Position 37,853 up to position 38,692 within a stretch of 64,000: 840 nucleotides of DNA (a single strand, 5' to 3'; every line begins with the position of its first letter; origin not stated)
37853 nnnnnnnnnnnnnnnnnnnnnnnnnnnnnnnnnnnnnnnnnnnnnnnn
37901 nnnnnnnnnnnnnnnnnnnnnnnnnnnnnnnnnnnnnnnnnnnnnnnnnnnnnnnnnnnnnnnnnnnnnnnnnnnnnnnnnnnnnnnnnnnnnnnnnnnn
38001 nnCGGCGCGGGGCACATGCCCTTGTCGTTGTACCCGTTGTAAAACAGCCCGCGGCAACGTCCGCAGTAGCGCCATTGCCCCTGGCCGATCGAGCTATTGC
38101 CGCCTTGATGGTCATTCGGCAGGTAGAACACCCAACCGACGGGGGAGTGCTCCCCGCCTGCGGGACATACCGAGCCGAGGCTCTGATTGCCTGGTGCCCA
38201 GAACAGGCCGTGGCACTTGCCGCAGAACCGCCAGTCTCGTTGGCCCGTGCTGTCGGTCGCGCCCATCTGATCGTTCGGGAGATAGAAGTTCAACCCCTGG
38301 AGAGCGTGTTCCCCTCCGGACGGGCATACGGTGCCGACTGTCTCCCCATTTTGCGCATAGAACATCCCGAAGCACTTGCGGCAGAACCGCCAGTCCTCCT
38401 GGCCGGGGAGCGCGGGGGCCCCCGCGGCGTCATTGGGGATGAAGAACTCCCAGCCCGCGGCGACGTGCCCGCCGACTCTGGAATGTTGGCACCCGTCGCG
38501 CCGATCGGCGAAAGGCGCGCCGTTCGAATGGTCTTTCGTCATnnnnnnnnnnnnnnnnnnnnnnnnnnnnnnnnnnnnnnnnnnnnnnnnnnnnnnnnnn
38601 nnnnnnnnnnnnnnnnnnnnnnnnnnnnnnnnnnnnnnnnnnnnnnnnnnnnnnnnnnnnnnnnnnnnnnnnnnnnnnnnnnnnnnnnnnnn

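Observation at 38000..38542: Small protein made of three Cys-rich ~49-aa repeats (DWRFC-KC-GLF ... CP-GGEH ... FYLPND) of unknown family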

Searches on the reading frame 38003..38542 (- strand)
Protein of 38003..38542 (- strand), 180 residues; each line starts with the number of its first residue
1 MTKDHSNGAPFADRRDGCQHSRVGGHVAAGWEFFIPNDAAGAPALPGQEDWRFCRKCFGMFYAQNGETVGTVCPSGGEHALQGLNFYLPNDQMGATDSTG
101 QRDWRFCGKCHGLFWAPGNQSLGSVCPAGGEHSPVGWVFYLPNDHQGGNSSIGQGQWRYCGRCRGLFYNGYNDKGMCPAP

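Call 4: search_protein_families(library=pfam, proteins=[window:38003-38542:-], max_evalue=10)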
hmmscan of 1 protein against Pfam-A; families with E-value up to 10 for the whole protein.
window:38003-38542:- (180 aa): 7 families
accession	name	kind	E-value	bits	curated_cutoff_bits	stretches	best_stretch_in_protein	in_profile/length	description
PF25454.1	zf-C3HC4_IRF-2BP1_2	-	0.0013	19.4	26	1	46-83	19-56/72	IRF-2BP1/2 C3HC4 zinc finger domain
PF12773.13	DZR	-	0.011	16.3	27.3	1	102-111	10-19/45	Double zinc ribbon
PF25433.1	DUF7895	-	0.078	13.8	27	0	49-61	52-64/75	Domain of unknown function (DUF7895)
PF13240.11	Zn_Ribbon_1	-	0.7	10.2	25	0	48-57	10-19/23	zinc-ribbon domain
PF18256.6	HscB_4_cys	-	0.72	10.2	26.2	1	41-57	7-23/27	Co-chaperone HscB tetracysteine metal binding motif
PF02975.19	Me-amine-dh_L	-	1.1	10.1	25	1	96-146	3-51/113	Methylamine dehydrogenase, L chain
PF02150.21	Zn_ribbon_RPB9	-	4.3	7.7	25.2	1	52-69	2-19/36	RNA polymerases M/15 Kd subunit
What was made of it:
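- On Any Pfam-A / NCBIfam / PADLOC family: Best Pfam hit scores 19.4 bits against a cut-off of 26 (call 4).
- On Zinc ribbon (C-x2-C ... C-x2-C): HMM E-values are 0.011-4.3 (call 4).
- On Beta-trefoil / ricin-B lectin: No Pfam hit (call 4).
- Closest known: Beta-trefoil lectins / CBM13. Different: No Pfam Ricin_B match (call 4).
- No match to CDGSH, rubredoxin or ferredoxin models at E<=10 (call 4).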

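Call 5: search_protein_families(library=ncbifam, proteins=[window:38003-38542:-], max_evalue=10)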
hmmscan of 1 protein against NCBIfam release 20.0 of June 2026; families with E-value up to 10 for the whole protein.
window:38003-38542:- (180 aa): 0 families
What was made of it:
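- On Any Pfam-A / NCBIfam / PADLOC family: NCBIfam: 0 hits (call 5).
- Checked: No Pfam or NCBIfam model reaches its cut-off (calls 4, 5).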

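Call 6: find_homologous_proteins(query=window:38003-38542:-)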
Query window:38003-38542:- (180 aa): 59 proteins with E <= 0.001 among 84 candidates.
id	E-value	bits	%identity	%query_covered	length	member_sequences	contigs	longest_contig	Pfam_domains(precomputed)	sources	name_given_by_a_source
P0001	9.6e-127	439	100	100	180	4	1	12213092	-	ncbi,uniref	ncbi:hypothetical protein [Nannocystis pusilla]|uniref:hypothetical protein n=1 Tax=Nannocystis pusi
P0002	1.6e-44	170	49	74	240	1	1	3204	-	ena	-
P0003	1.2e-42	164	47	72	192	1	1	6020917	-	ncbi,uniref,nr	ncbi:hypothetical protein [Streptomyces sp. NBC_00091]|uniref:hypothetical protein n=1 Tax=Streptomy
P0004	7.8e-37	145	63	51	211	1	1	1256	-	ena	-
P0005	5.1e-33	133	42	73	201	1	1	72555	-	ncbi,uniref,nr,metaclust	ncbi:hypothetical protein SAMN04487983_104411 [Streptomyces sp. yr375]|uniref:hypothetical protein n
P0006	7.4e-33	132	56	59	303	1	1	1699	PF13810.13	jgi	jgi:hypothetical protein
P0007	3.0e-32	130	41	85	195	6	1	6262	-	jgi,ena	-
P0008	4.2e-30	123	45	75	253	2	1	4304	-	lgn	-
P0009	1.5e-29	121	45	73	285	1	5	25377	-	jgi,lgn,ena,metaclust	metaclust:\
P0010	5.8e-29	119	37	81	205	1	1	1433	-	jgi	jgi:uncharacterized membrane protein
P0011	1.6e-27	115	40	71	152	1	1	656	-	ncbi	-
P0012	1.6e-27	115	46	73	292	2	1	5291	-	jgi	jgi:hypothetical protein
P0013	1.5e-26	111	41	78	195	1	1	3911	-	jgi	jgi:hypothetical protein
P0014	1.8e-26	111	42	73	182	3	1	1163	-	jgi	jgi:hypothetical protein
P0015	2.9e-26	111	38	73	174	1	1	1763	-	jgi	jgi:hypothetical protein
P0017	5.4e-26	110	46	79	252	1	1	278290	-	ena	-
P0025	4.3e-24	103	42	73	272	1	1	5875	-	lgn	-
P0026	6.2e-24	103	39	94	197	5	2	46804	-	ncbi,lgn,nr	ncbi:MAG TPA: hypothetical protein VHE60_16345 [Pyrinomonadaceae bacterium]|nr:hypothetical protein 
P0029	1.5e-23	102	61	42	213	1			-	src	-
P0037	5.2e-22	97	39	78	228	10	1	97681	-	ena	-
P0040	1.6e-21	95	39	76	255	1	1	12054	-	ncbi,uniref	ncbi:hypothetical protein ACIRRA_44410 [Nocardia sp. NPDC101769]|uniref:hypothetical protein n=1 Tax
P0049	2.7e-18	84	53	54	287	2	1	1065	PF13676.12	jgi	-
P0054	1.8e-16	79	38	87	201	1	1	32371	-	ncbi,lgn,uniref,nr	ncbi:hypothetical protein [Actinomadura sp. DC4]|uniref:hypothetical protein n=1 Tax=Actinomadura sp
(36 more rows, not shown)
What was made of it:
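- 38000..38542 (-): Complete ORF (180 codons plus TAG) for the triple-repeat Cys3His protein. 100% identical to an NCBI hypothetical protein of Nannocystis pusilla (call 6).
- On Unnamed 'W-CxxC...C-x5-H triplet' family (defined here from homologues): 58 hits at E 1e-44 to 6e-8 (call 6).
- Homologues reach E 1e-44 in other phyla (call 6).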

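Call 7: search_solved_structures(query=window:38003-38542:-, max_evalue=10, show_alignments=2)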
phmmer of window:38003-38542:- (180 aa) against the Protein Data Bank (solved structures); distinct sequences matched with E-value up to 10: 2.
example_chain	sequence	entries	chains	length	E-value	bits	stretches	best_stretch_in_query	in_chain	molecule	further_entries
2vq9_A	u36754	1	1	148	0.13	15.2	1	58-99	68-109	RNASE 1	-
7x0i_A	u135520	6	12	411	1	12.2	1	41-89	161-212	CbpB | CpbB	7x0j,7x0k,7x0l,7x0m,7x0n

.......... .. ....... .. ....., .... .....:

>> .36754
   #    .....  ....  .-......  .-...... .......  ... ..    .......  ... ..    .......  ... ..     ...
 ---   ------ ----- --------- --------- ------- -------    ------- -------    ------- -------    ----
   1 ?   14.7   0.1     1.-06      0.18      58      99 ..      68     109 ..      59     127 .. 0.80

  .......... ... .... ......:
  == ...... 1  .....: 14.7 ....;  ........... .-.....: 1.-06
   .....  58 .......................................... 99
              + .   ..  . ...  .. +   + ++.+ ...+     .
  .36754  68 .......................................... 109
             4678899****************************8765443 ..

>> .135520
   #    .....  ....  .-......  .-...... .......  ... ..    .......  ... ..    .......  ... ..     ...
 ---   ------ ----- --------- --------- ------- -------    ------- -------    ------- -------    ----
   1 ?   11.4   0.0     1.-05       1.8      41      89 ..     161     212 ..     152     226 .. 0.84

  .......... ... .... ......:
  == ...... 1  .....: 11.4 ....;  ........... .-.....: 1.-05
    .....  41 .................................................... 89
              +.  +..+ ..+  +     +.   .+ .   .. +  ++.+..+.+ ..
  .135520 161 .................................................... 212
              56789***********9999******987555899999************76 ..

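Call 18: predict_structure(alignment_id=A1)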
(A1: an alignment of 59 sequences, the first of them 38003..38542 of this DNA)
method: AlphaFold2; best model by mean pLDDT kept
length: 180 residues; sequences in the alignment: 59
mean_pLDDT: 78.0   pTM: 0.69
mean pLDDT of the five models: 78.0, 76.2, 75.5, 75.3, 74.2
residues with pLDDT >= 90: 87; 70-90: 46; 50-70: 6; < 50: 41
segments of 3 or more residues with pLDDT < 50: 7-43
pLDDT, mean of each block of 10 residues (from residue 1): 49 43 37 40 62 94 91 95 91 89 95 91 89 94 81 86 93 84
secondary structure, 60 per line:
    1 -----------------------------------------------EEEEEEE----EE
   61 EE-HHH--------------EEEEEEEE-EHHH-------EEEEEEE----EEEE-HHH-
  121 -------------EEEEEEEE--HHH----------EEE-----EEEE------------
elements in order: E48-54 E59-62 E81-88 E101-107 E112-115 E134-141 E157-159 E165-168
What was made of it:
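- The out-of-phase alignment left residues 7-43 below pLDDT 50 (call 18).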

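Call 21: search_protein_families(library=pfam, proteins=[P0006, P0029, P0009, P0049, P0040, P0025], max_evalue=0.01)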
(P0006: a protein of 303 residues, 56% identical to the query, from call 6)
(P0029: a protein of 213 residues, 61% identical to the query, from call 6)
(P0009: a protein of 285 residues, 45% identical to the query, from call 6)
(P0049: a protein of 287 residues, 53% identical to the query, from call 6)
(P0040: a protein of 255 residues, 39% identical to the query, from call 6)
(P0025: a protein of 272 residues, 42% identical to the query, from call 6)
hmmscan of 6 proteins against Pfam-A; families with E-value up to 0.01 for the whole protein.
P0006 (303 aa): 2 families
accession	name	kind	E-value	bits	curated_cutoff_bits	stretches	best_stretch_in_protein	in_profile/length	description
PF13810.12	DUF4185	-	9.1e-06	25.5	39.5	1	29-73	4-49/309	Domain of unknown function (DUF4185)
PF12773.13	DZR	-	0.0094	16.5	27.3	0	89-127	9-40/45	Double zinc ribbon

P0029 (213 aa): 1 family
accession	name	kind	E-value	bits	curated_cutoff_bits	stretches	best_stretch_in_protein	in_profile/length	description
PF13810.12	DUF4185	-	0.001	18.8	39.5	1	46-105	7-56/309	Domain of unknown function (DUF4185)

P0009 (285 aa): 0 families

P0049 (287 aa): 1 family
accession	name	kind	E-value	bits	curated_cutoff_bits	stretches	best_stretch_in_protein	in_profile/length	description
PF13676.11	TIR_2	-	7.1e-13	49.5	28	1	6-138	1-114/122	TIR domain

P0040 (255 aa): 2 families
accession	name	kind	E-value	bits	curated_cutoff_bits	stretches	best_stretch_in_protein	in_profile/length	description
PF25454.1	zf-C3HC4_IRF-2BP1_2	-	0.00023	21.8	26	0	109-139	20-50/72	IRF-2BP1/2 C3HC4 zinc finger domain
PF25080.1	zf_RING-like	-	0.0021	18.5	27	0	64-86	25-47/48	RING zinc finger-like domain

P0025 (272 aa): 2 families
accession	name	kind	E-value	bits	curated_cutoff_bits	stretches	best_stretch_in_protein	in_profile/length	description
PF04032.22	Rpr2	-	0.0046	17.6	29.3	0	57-75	42-60/90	RNAse P Rpr2/Rpp21/SNM1 subunit domain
PF12773.13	DZR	-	0.0097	16.5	27.3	0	56-66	34-44/45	Double zinc ribbon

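Call 27: fold_search(model_id=the predicted structure, library=pdb)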
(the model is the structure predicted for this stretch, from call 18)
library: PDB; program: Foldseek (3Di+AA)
matches with E <= 10: 8; with E <= 0.001: 0
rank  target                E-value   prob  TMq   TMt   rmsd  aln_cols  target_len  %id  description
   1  6n8m_Y                2.3e+00  0.01  0.14  0.17  14.7       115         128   17  Cryo-EM structure of pre-Lsg1 (PL) pre-60S ribosomal subunit (released 2019-03-13)
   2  9db3_A                4.5e+00  0.01  0.12  0.03  17.3       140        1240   10  Molecular basis of pathogenicity of the recently emerged FCoV-23 coronavirus. FCoV-23 S long with Do in swung-out conf (released 2025-07-09)
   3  5xgu_B                5.0e+00  0.02  0.14  0.05  10.6       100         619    9  Escherichia coli. RNase R (released 2017-10-18)
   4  3mal_A                6.0e+00  0.01  0.15  0.15  12.1       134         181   13  Crystal structure of the SDF2-like protein from Arabidopsis thaliana (released 2010-04-07)
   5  1go3_M                6.7e+00  0.02  0.14  0.15   8.6        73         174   10  Structure of an archeal homolog of the eukaryotic RNA polymerase II RPB4/RPB7 complex (released 2001-12-07)
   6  1m16_A                7.6e+00  0.01  0.12  0.14   9.9        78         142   12  Human Acidic Fibroblast Growth Factor. 141 Amino Acid Form with Amino Terminal His Tag and Leu 44 Replaced with Phe (L (released 2003-08-05)
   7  1whh_MODEL_1_A        8.6e+00  0.01  0.11  0.15  14.5       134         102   10  Solution structure of the 2nd CAP-Gly domain in mouse CLIP170-related 59kDa protein CLIPR-59 (released 2004-11-28)
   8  9wwj_C                9.6e+00  0.00  0.11  0.13  14.5       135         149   11  Structure of flagellar hook subunit FlgE D-I domain in Pseudomonas aeruginosa (released 2025-12-24)
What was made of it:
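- Closest known: Beta-trefoil lectins / CBM13. Different: Foldseek hits to trefoils (3mal, 1m16) have E>5 and TM about 0.15 (call 27).
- Tried and rejected: Foldseek on the PDB gave no E<=0.001 (call 27).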

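Call 28: search_protein_representatives(alignment_id=A1)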
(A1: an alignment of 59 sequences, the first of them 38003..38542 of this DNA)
Query: 59 sequences, 321 profile positions. Proteins with E-value up to 0.001 (for the whole library): 3152; up to 1e-10: 2487; up to 1e-30: 1046. The best 150 are listed.
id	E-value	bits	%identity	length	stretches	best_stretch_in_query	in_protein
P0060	1.7e-233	790.1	-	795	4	66-260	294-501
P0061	4.0e-232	785.6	-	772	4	48-209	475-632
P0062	7.2e-200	679.6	-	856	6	68-193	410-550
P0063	4.6e-196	667.1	-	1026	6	68-206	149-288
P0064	1.5e-188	642.4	-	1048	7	67-193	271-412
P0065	1.6e-179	612.8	-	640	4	68-207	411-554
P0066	5.5e-176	601.1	-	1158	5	66-209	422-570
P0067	1.7e-172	589.7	-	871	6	69-209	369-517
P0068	7.5e-172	587.5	-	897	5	83-197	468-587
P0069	6.9e-163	558.1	-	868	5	61-208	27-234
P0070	1.5e-156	537.2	-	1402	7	58-198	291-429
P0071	3.1e-147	506.6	-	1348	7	69-199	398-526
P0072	2.5e-143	493.8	-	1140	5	64-194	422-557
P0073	4.6e-143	492.9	-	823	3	66-207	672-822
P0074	4.7e-141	486.3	-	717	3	95-210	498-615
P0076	3.9e-133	460.3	-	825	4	89-190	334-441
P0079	5.0e-132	456.7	-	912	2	62-206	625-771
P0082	4.8e-123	427.1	-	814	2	33-210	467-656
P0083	1.6e-122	425.4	-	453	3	67-207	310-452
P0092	1.8e-110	385.8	-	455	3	87-206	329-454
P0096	1.1e-107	376.7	-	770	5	91-207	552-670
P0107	3.3e-97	342.2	-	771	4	88-215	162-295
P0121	1.7e-86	307.1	-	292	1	66-316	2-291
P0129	7.5e-81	288.5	-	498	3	68-197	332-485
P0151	2.7e-75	270.2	-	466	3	65-200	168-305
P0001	2.3e-74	267.2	-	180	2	83-191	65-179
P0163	1.5e-72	261.2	-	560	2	74-209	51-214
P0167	9.9e-72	258.5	-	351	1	19-207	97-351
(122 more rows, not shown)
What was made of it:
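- On Unnamed 'W-CxxC...C-x5-H triplet' family (defined here from homologues): In the profile search the query itself scores E 2e-74 (call 28).
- Family size: a profile search found 3152 representatives at E<=1e-3 and 1046 at E<=1e-30 (call 28).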

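Call 30: search_protein_families(library=pfam, proteins=[P0060, P0061, P0062, P0063, P0064, P0066, P0070, P0071, P0073], max_evalue=0.001)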
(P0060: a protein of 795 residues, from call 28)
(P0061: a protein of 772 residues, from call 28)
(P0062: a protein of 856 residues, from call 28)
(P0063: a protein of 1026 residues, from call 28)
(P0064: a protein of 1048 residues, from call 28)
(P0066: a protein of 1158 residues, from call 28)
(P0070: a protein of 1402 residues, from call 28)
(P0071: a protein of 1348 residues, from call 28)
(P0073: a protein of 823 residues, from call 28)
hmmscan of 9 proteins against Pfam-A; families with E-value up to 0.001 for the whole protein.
P0060 (795 aa): 3 families
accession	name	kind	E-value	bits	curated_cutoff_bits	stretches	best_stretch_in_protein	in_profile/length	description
PF04032.22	Rpr2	-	0.0003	21.4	29.3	0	250-264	45-59/90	RNAse P Rpr2/Rpp21/SNM1 subunit domain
PF23447.1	DUF7128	-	0.0007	19.9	25.7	0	48-68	4-24/44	Domain of unknown function (DUF7128)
PF06622.16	SepQ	-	0.00089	18.9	22.9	0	150-173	151-174/305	SepQ protein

P0061 (772 aa): 2 families
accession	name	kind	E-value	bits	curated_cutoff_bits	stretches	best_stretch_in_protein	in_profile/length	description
PF06622.16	SepQ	-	0.00032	20.4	22.9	0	637-685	152-197/305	SepQ protein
PF16484.10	CPT_N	-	0.00072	19.9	27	0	712-725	4-17/47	Carnitine O-palmitoyltransferase N-terminus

P0062 (856 aa): 0 families

P0063 (1026 aa): 1 family
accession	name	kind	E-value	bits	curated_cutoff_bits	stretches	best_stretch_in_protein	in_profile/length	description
PF13810.12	DUF4185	-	0.00096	18.9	39.5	0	852-1017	198-308/309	Domain of unknown function (DUF4185)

P0064 (1048 aa): 1 family
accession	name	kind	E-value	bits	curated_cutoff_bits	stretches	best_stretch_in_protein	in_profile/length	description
PF13810.12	DUF4185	-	9e-06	25.6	39.5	0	870-983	188-286/309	Domain of unknown function (DUF4185)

P0066 (1158 aa): 2 families
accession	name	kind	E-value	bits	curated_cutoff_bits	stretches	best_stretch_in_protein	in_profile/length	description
PF14517.12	Tachylectin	-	2.8e-17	63.7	29.8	2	1008-1155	2-125/230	Tachylectin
PF13810.12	DUF4185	-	0.00011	22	39.5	1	38-86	7-57/309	Domain of unknown function (DUF4185)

P0070 (1402 aa): 2 families
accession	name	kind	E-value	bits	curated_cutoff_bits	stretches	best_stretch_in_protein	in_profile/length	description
PF25813.1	zf_VAL1_N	-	1.1e-07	32.1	27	0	348-365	5-22/50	VAL1-like, N-terminal zinc finger domain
PF04032.22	Rpr2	-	0.00018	22.2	29.3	0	36-70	26-60/90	RNAse P Rpr2/Rpp21/SNM1 subunit domain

P0071 (1348 aa): 0 families

P0073 (823 aa): 1 family
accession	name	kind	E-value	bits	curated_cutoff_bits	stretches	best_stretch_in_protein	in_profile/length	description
PF19193.6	Tectonin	-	8.8e-20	71.5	30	2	133-246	23-140/216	Tectonin domain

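Call 34: search_protein_families(library=pfam, proteins=[P0065, P0096, P0129, P0151, P0083, P0092, P0076, P0079, P0082, P0074], max_evalue=0.001)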
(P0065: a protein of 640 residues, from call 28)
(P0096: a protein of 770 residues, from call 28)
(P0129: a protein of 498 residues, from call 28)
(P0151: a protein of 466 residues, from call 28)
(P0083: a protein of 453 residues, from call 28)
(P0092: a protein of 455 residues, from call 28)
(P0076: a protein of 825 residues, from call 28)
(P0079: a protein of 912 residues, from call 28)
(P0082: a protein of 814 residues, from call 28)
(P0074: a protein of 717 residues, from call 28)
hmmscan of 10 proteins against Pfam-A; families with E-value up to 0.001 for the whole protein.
P0065 (640 aa): 3 families
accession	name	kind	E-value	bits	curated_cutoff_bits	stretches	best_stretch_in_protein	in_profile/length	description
PF13240.11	Zn_Ribbon_1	-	9.3e-07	28.9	25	0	612-622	9-19/23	zinc-ribbon domain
PF04032.22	Rpr2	-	0.00027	21.6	29.3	0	466-481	46-61/90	RNAse P Rpr2/Rpp21/SNM1 subunit domain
PF03110.19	SBP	-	0.00035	21.2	27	0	561-573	35-47/75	SBP domain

P0096 (770 aa): 0 families

P0129 (498 aa): 1 family
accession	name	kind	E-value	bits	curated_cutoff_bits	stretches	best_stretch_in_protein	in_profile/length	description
PF01551.29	Peptidase_M23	-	3e-17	63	28.7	1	33-143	3-93/96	Peptidase family M23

P0151 (466 aa): 1 family
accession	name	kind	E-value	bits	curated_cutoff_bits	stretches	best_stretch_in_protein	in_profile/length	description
PF01551.29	Peptidase_M23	-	1.9e-20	73.3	28.7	1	38-133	4-92/96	Peptidase family M23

P0083 (453 aa): 0 families

P0092 (455 aa): 0 families

P0076 (825 aa): 1 family
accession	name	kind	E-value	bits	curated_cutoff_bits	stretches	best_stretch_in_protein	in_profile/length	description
PF13360.13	PQQ_2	-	0.00026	21.2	27.6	0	13-60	32-79/233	Outer membrane protein assembly factor BamB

P0079 (912 aa): 1 family
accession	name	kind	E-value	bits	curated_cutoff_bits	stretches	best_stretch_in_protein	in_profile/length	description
PF04032.22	Rpr2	-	6.7e-05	23.5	29.3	0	608-649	19-60/90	RNAse P Rpr2/Rpp21/SNM1 subunit domain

P0082 (814 aa): 1 family
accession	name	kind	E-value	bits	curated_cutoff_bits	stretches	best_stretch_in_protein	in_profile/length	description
PF01400.30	Astacin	-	1.3e-24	87.4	22.5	1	356-489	59-186/189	Astacin (Peptidase family M12A)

P0074 (717 aa): 2 families
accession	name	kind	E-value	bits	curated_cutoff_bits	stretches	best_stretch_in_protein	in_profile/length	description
PF06622.16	SepQ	-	2e-05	24.3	22.9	0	676-700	152-176/305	SepQ protein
PF04032.22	Rpr2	-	0.00047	20.8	29.3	0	572-587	44-59/90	RNAse P Rpr2/Rpp21/SNM1 subunit domain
